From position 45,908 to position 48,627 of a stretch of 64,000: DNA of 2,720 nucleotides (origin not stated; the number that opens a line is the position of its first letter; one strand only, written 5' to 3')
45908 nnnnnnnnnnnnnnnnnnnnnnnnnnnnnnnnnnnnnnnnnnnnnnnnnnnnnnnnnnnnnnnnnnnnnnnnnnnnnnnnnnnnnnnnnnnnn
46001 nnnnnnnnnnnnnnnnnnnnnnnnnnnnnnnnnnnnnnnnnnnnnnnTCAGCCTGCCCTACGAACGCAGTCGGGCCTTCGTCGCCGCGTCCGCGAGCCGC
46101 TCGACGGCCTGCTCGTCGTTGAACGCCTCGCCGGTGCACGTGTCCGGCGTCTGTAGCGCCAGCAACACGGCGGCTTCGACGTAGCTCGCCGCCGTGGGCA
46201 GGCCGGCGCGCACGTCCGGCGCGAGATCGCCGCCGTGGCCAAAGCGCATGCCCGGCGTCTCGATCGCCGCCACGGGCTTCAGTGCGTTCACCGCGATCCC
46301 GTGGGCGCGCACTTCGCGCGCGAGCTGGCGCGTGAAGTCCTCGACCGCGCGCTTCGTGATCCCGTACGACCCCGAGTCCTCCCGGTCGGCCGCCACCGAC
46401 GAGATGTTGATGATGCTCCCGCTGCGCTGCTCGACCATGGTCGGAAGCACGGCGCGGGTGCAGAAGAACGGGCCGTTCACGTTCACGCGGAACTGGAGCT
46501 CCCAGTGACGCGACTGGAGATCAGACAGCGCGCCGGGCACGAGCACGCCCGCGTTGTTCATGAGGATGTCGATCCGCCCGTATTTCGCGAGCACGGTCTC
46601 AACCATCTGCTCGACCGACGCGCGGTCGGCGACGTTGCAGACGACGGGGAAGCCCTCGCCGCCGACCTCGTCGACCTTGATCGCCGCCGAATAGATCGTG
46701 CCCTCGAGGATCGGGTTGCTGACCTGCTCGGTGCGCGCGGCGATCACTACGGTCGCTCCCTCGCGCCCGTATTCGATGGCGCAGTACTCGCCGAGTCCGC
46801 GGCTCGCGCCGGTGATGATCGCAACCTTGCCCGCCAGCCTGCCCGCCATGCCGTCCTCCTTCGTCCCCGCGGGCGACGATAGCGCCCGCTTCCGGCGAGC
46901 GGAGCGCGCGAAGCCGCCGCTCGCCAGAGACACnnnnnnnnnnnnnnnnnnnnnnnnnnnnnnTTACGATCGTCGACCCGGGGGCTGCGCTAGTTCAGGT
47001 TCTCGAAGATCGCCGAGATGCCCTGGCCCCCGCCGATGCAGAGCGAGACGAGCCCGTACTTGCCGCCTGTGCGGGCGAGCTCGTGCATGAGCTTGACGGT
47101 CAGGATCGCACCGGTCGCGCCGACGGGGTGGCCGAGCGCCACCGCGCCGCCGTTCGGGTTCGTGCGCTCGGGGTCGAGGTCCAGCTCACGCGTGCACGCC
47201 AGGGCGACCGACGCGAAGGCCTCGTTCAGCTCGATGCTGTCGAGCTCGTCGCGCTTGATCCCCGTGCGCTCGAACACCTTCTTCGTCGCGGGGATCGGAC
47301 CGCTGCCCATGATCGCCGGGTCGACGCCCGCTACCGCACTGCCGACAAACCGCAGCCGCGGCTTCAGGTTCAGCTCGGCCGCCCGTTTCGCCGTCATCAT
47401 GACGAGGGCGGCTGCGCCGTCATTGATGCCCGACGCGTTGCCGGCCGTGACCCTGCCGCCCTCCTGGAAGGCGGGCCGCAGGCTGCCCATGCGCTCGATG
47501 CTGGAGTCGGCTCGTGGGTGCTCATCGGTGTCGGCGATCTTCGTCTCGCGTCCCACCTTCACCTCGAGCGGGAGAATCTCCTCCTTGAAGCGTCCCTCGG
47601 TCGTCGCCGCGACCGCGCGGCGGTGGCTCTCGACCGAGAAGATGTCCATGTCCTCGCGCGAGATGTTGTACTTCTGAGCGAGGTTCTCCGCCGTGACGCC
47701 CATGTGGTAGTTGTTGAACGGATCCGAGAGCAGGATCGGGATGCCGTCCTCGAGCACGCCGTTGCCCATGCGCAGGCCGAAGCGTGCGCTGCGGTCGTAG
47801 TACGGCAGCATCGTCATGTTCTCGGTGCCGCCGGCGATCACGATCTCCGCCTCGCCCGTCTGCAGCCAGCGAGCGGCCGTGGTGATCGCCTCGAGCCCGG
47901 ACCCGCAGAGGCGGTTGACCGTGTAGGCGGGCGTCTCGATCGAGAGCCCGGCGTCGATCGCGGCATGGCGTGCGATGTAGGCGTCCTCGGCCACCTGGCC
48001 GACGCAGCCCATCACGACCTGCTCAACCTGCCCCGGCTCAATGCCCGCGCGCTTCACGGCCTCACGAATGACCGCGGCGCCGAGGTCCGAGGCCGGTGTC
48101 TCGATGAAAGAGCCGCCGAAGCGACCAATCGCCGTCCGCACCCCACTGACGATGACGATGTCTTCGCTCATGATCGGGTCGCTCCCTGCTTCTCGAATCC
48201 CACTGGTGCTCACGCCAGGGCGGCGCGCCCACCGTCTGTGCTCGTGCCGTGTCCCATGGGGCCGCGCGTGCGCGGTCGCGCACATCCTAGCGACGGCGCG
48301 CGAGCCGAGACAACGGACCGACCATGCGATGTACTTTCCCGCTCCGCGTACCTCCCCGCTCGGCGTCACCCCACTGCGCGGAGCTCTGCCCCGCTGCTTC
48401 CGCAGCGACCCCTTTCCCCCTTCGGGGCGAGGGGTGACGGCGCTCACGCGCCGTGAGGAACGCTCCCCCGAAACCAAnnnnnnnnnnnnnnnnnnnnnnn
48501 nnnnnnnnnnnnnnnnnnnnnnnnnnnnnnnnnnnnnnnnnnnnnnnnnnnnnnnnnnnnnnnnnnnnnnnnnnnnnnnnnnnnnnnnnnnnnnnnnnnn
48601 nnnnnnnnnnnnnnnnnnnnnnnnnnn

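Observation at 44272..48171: Second acyl-CoA mutase large subunit with ICM-type substrate residue, in an operon with thiolase and SDR, lacking its own B12-binding subunit and chaperone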

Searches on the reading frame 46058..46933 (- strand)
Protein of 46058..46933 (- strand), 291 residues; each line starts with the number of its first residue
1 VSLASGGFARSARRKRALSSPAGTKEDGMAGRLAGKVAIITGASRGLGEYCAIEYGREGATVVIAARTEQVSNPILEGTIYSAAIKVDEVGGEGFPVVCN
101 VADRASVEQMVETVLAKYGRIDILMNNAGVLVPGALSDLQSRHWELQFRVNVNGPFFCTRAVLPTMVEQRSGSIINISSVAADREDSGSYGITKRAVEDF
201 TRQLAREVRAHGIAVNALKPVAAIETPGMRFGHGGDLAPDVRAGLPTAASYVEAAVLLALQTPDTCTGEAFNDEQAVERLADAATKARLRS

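Call 10: search_protein_families(library=pfam, proteins=[window:46058-46933:-])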
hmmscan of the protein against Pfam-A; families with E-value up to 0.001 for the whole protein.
window:46058-46933:- (291 aa): 3 families
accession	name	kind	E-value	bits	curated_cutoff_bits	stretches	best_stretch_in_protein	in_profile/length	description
PF00106.31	adh_short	-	1.3e-47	162.2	26.6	1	36-221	1-180/195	short chain dehydrogenase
PF13561.12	adh_short_C2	-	6.9e-37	127.7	27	1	42-230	1-182/236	Enoyl-(Acyl carrier protein) reductase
PF08659.16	KR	-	5.8e-06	26.8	22.6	1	38-183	3-140/180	KR domain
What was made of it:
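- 46058..46849 (-): SDR oxidoreductase. Its best solved relative is the (3R)-hydroxyacyl-CoA dehydrogenase domain of MFE-2. PF00106 scores 162 bits (call 10).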

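Call 11: search_protein_families(library=ncbifam, proteins=[window:46058-46933:-])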
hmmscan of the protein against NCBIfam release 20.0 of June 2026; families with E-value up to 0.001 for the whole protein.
window:46058-46933:- (291 aa): 221 families (the best 25 are shown)
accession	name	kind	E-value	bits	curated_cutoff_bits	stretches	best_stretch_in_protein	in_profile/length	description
NF006133.0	PRK08278.1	subfamily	1e-46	159.1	250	1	32-277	3-248/278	SDR family oxidoreductase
NF005559.1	PRK07231.1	subfamily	4.8e-42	144.2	215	1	32-226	1-188/249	glucose 1-dehydrogenase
NF005806.0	PRK07666.1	equivalog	1.6e-41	142.1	286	1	30-221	2-187/239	3-ketoacyl-ACP reductase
NF004791.0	PRK06138.1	equivalog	6.8e-40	137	312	1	32-229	2-191/252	SDR family oxidoreductase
TIGR03971.1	SDR_subfam_1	subfamily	3.1e-39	134.9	300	1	33-227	1-201/271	mycofactocin-coupled SDR family oxidoreductase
NF004198.0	PRK05653.1-3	equivalog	1e-38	133.2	296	1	32-226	4-191/248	3-oxoacyl-ACP reductase FabG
NF006080.0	PRK08226.1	equivalog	1.1e-38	133.2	356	1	31-221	2-186/263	SDR family oxidoreductase UcpA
NF005853.0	PRK07774.1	equivalog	2.7e-38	131.8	303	1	32-272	3-241/250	SDR family oxidoreductase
NF052558.1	MBtsdlDhBudC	equivalog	3.7e-37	128.3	270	1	34-221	2-180/250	meso-2,3-butanediol dehydrogenase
NF004818.0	PRK06172.1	equivalog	3.7e-37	128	336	1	29-227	1-193/253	SDR family oxidoreductase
NF005672.0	PRK07454.1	equivalog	1.7e-36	125.6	234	1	36-222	7-187/241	SDR family oxidoreductase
NF006070.0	PRK08213.1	subfamily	1e-35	123.5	279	1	32-220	9-196/259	gluconate 5-dehydrogenase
NF040490.1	SDR_subfam_3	subfamily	1.4e-35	123.1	385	1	33-222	2-197/268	mycofactocin-coupled SDR family oxidoreductase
NF005469.0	PRK07063.1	equivalog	1.5e-35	123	306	1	29-226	1-193/260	SDR family oxidoreductase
NF009093.0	PRK12429.1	subfamily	2.2e-35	122.2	258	1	33-220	3-184/259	3-hydroxybutyrate dehydrogenase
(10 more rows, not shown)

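Call 101: search_solved_structures(query=window:46058-46849:-, max_evalue=1e-15)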
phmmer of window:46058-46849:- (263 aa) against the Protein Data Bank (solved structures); distinct sequences matched with E-value up to 1e-15: 316 (the best 60 are shown).
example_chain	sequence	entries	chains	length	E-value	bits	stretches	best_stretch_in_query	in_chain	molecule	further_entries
2et6_A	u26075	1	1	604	1.5e-42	149.2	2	7-195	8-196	(3R)-hydroxyacyl-CoA dehydrogenase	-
3kvo_A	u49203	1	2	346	1.5e-32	116.4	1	2-246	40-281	Hydroxysteroid dehydrogenase-like protein 2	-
4rzh_A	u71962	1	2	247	5.2e-31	111.4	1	5-193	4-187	3-oxoacyl-[acyl-carrier protein] reductase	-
3e03_A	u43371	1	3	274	4.2e-30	108.4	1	5-216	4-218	Short chain dehydrogenase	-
2uvd_A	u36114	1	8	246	5.6e-29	104.8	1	5-193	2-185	3-OXOACYL-(ACYL-CARRIER-PROTEIN) REDUCTASE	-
4dml_A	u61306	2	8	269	1.6e-28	103.3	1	5-193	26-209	3-oxoacyl-[acyl-carrier-protein] reductase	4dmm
3sj7_A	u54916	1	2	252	3.1e-28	102.3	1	8-194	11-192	3-oxoacyl-(Acyl-carrier-protein) reductase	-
3osu_A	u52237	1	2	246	3.2e-28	102.3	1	8-194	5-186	3-oxoacyl-[acyl-carrier-protein] reductase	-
3ftp_A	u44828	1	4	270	5.1e-28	101.6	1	5-193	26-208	3-oxoacyl-[acyl-carrier protein] reductase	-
4nbu_A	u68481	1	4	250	5.3e-28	101.6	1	3-192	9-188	3-oxoacyl-(Acyl-carrier-protein) reductase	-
2hq1_A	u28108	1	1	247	1.9e-27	99.8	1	4-193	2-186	Glucose/ribitol dehydrogenase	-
4jro_A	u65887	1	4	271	2.7e-27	99.3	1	4-193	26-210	FabG protein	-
8cxa_A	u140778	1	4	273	3.9e-27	98.7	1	4-196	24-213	3-oxoacyl-[acyl-carrier-protein] reductase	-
7pcs_B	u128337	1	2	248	2.1e-26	96.3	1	7-199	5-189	BbsD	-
1i01_A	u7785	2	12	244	5.4e-26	95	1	6-240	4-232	BETA-KETOACYL [ACP] REDUCTASE | 3-oxoacyl-[acyl-carrier protein] reductase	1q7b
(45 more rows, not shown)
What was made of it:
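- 46058..46849 (-): PDB 2et6 matches at E = 1.5e-42, and HSDL2 (3kvo) also matches (call 101).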

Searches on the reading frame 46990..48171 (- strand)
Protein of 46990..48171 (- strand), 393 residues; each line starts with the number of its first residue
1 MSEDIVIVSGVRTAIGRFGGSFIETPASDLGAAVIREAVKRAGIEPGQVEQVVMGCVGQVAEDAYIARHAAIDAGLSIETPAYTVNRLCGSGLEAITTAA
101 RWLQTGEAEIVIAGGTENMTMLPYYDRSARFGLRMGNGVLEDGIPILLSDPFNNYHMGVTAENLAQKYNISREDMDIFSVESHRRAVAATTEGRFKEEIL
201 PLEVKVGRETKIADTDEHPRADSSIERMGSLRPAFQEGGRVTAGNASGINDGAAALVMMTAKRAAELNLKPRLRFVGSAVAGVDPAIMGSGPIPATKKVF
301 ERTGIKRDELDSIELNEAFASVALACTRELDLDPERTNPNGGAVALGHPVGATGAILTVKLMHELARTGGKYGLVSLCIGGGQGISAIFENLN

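Call 102: search_solved_structures(query=window:46990-48171:-, max_evalue=1e-60)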
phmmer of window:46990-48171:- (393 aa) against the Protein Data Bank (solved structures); distinct sequences matched with E-value up to 1e-60: 82 (the best 60 are shown).
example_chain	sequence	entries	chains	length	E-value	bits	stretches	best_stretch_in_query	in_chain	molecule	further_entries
9bwk_A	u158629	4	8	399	2e-129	435.2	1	3-392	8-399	Acetyl-CoA acetyltransferase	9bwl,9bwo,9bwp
8jg3_A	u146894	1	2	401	9.3e-125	419.9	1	4-392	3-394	Acetyl-CoA C-acetyltransferase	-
4n44_A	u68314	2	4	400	2.2e-122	412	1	3-390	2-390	Acetyl-CoA acetyltransferase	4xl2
4w61_A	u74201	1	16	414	2.3e-122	412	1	1-391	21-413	Beta-ketothiolase BktB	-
4nzs_A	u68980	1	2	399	3.7e-122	411.3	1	3-391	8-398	Beta-ketothiolase BktB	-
4n45_A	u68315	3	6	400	7.1e-121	407.1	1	3-390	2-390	Acetyl-CoA acetyltransferase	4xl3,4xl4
4wyr_A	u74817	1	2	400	6e-120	404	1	3-390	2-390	Acetyl-CoA acetyltransferase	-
8gqj_A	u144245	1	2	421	4.9e-116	391.2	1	3-387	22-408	Thiolase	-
4e1l_A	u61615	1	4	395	6.6e-115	387.5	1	3-388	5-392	Acetoacetyl-CoA thiolase 2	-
4dd5_A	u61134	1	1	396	3.1e-111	375.4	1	4-388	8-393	Acetyl-CoA acetyltransferase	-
4o99_A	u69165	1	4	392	5.2e-110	371.4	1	4-389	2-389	Acetyl-CoA acetyltransferase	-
3ss6_A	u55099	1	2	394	4.9e-109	368.1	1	4-390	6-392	Acetyl-CoA acetyltransferase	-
4o9a_A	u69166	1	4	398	8.7e-109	367.3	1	3-389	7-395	Acetyl-CoA acetyltransferase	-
4o9c_A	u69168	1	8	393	1.2e-108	366.9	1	4-389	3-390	Acetyl-CoA acetyltransferase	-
1m1t_A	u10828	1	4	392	1.3e-106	360.1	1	4-392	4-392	Acetyl-CoA acetyltransferase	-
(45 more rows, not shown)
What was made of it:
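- The SDR's best solved relative is a (3R)-hydroxyacyl-CoA dehydrogenase (call 101) and the thiolase is of the acetoacetyl-CoA type (call 102).
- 46990..48171 (-): Acetyl-CoA C-acetyltransferase / BktB-like thiolase. PDB acetoacetyl-CoA thiolases match at E = 2e-129 (call 102).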

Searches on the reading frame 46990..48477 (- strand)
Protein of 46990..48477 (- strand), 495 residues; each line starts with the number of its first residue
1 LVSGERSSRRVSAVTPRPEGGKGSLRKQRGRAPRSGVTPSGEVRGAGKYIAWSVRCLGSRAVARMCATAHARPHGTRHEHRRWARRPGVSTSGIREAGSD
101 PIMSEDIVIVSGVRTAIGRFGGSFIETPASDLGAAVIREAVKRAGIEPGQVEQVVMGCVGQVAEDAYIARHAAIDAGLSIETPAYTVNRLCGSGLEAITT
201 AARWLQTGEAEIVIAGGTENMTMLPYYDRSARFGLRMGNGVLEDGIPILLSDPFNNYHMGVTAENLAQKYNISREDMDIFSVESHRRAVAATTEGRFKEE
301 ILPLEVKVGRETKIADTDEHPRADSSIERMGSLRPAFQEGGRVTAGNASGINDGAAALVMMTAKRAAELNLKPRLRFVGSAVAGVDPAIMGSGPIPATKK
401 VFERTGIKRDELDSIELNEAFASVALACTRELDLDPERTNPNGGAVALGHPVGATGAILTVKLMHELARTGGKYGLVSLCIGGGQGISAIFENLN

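Call 10: search_protein_families(library=pfam, proteins=[window:46990-48477:-])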
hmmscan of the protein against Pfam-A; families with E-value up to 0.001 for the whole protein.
window:46990-48477:- (495 aa): 3 families
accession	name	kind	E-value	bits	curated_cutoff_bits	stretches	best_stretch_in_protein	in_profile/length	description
PF00108.29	Thiolase_N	-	2.6e-91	306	26.4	1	107-363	1-259/260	Thiolase, N-terminal domain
PF02803.24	Thiolase_C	-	7.3e-44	148.8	27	1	372-492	2-122/123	Thiolase, C-terminal domain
PF00109.32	ketoacyl-synt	-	2.6e-07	30.9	20.8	1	166-222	151-205/252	Beta-ketoacyl synthase, N-terminal domain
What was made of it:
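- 46990..48171 (-): Thiolase_N and Thiolase_C domains (call 10).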

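Call 11: search_protein_families(library=ncbifam, proteins=[window:46990-48477:-])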
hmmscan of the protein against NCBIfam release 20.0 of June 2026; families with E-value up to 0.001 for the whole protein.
window:46990-48477:- (495 aa): 53 families (the best 25 are shown)
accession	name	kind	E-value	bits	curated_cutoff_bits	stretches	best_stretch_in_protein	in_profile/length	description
NF006552.0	PRK09051.1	subfamily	7.3e-162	539.1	565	1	103-493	2-394/395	beta-ketothiolase BktB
NF042999.1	bketothiol_BktB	equivalog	5.1e-149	496.8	725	1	103-494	1-394/394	beta-ketothiolase BktB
TIGR01930.1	AcCoA-C-Actrans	subfamily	3.1e-140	467.5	240.55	1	109-492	1-385/385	acetyl-CoA C-acyltransferase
NF004206.0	PRK05656.1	subfamily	1.8e-128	428.9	688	1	105-489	2-388/392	acetyl-CoA C-acetyltransferase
NF004853.0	PRK06205.1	subfamily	2.4e-126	422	551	1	105-494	2-403/404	acetyl-CoA C-acetyltransferase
NF006551.0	PRK09050.1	subfamily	9.4e-116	387.2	605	1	106-493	3-400/401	3-oxoadipyl-CoA thiolase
TIGR02430.1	pcaF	equivalog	3e-114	382.2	597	1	107-493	3-399/400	3-oxoadipyl-CoA thiolase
NF006086.0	PRK08235.1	equivalog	8.8e-113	377.4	526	1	107-489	4-388/393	acetyl-CoA C-acetyltransferase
NF006553.0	PRK09052.1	equivalog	2e-111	372.9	567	1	104-494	5-399/399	acetyl-CoA C-acyltransferase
NF005805.0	PRK07661.1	equivalog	7.1e-107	357.7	633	1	106-493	3-390/391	acetyl-CoA C-acetyltransferase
NF006001.0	PRK08131.1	equivalog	1.4e-105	353.5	622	1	107-494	4-400/401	3-oxoadipyl-CoA thiolase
NF005033.0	PRK06445.1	equivalog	1.2e-102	344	511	1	104-493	2-394/395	acetyl-CoA C-acetyltransferase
NF006510.0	PRK08947.1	equivalog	1.6e-102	343.4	519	1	105-493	2-386/387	acetyl-CoA C-acyltransferase FadA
NF005152.0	PRK06633.1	equivalog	3.2e-102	342.1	675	1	104-492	2-390/392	acetyl-CoA C-acetyltransferase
NF005865.0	PRK07801.1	equivalog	1.2e-101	340.7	591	1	106-494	3-382/382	acetyl-CoA C-acetyltransferase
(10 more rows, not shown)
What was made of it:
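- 46990..48171 (-): TIGR01930 scores 467 bits, above its cut-off, and BktB subfamily model NF006552 scores 539, just under its cut-off of 565 (call 11).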
